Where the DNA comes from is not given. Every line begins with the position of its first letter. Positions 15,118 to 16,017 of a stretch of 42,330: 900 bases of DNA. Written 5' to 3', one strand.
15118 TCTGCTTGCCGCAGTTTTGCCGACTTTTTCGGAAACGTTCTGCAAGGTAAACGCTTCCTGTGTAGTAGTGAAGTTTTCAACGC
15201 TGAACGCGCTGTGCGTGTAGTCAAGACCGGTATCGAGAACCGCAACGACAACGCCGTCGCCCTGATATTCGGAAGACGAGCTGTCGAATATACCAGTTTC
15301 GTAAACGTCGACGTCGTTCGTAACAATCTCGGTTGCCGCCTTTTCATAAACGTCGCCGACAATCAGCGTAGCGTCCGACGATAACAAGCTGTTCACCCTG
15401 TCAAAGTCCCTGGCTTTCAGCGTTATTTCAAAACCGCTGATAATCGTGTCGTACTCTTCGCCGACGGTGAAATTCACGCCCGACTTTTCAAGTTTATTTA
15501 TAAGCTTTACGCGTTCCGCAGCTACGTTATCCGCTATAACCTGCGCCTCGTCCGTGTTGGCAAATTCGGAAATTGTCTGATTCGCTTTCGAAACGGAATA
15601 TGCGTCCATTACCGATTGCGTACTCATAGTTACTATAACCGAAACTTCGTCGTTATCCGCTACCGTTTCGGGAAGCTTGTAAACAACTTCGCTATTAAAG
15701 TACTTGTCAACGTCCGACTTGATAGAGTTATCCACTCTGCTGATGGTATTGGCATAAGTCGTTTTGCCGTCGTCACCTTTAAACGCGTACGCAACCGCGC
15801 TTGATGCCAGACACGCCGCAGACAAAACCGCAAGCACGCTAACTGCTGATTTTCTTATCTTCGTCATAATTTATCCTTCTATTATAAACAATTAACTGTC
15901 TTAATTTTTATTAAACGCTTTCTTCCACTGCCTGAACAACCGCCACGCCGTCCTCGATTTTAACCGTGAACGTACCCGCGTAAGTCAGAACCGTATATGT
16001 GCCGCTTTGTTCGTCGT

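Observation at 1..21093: Cell-envelope protease, two orphan lipoproteins and an Opp transporter arranged as one ~21-kb co-directional unit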

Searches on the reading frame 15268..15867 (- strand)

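Call 58: search_protein_families(library=pfam, proteins=[window:15268-15867:-], max_evalue=10)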
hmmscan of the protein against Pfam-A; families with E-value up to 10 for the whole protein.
window:15268-15867:- (200 aa): 2 families
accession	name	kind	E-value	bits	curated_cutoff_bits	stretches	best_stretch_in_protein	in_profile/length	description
PF13511.11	DUF4124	-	0.033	14.9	22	1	15-42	3-30/56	Domain of unknown function (DUF4124)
PF10740.15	DUF2529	-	0.14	12.2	22.3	1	73-134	47-109/169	Domain of unknown function (DUF2529)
